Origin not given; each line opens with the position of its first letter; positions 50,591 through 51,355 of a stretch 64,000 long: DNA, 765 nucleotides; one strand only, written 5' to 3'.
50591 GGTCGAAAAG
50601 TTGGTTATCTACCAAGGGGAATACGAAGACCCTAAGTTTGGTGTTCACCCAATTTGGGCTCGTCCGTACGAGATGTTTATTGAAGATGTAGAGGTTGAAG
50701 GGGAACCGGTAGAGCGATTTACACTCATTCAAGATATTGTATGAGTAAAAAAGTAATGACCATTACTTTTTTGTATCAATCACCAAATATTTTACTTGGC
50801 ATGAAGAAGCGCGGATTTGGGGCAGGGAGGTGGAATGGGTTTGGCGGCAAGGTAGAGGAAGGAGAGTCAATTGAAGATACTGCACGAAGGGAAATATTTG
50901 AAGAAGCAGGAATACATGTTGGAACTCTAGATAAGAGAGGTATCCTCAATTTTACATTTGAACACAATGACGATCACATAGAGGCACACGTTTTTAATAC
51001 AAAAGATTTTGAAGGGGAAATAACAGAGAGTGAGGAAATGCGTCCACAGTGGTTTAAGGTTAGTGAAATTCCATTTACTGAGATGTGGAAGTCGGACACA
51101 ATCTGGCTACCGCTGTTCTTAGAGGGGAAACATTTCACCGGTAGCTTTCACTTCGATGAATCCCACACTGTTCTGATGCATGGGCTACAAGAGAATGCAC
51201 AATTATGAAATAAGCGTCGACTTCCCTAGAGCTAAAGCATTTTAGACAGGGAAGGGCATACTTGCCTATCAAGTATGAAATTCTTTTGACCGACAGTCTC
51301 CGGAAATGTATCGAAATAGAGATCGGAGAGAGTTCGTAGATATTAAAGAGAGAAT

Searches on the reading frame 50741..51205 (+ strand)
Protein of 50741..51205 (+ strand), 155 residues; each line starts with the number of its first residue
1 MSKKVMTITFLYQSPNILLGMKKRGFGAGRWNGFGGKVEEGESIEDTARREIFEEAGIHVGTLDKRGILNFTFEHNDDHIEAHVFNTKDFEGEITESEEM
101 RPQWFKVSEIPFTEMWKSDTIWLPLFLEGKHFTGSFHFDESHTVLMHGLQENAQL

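Call 66: search_protein_families(library=ncbifam, proteins=[window:50741-51205:+], max_evalue=0.001)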
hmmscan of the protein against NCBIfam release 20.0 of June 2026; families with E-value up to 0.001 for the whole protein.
window:50741-51205:+ (155 aa): 12 families
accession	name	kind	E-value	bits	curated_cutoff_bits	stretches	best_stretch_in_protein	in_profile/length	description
NF006530.0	PRK08999.1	equivalog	2.6e-14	53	245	1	14-119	17-121/315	Nudix family hydrolase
NF008044.0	PRK10776.1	equivalog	1e-09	38.3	148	1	27-111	29-111/130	8-oxo-dGTP diphosphatase MutT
NF007834.0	PRK10546.1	equivalog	3.5e-08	33.3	156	1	16-111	16-110/135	pyrimidine (deoxy)nucleoside triphosphate diphosphatase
TIGR00586.1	mutt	equivalog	5.7e-08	32.8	97.9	1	28-111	31-112/129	8-oxo-dGTP diphosphatase MutT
NF001299.0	PRK00241.1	equivalog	4.7e-07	29.5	158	1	14-74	145-204/263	NAD(+) diphosphatase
TIGR02705.1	nudix_YtkD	equivalog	4.3e-06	26.4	154.4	1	35-80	51-94/156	RNA deprotection pyrophosphohydrolase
NF012016.0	PRK15472.1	equivalog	1e-05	25.3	95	1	22-60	24-62/141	nucleoside triphosphatase NudI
NF041652.1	Nud_hyd_Dein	equivalog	1.4e-05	25.4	200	1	21-63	35-77/152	Nudix hydrolase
NF006961.0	PRK09438.1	equivalog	1.6e-05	24.4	103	1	21-62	24-64/151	dihydroneopterin triphosphate diphosphatase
NF008003.0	PRK10729.1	equivalog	2.7e-05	23.6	248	1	36-63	97-124/210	ADP-ribose diphosphatase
TIGR00052.1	TIGR00052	subfamily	6.2e-05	22.6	79.55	1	35-65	86-116/188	nudix-type nucleoside diphosphatase, YffH/AdpP family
NF011922.0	PRK15393.1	equivalog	0.00083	19.1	152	0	35-89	73-125/182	NUDIX hydrolase YfcD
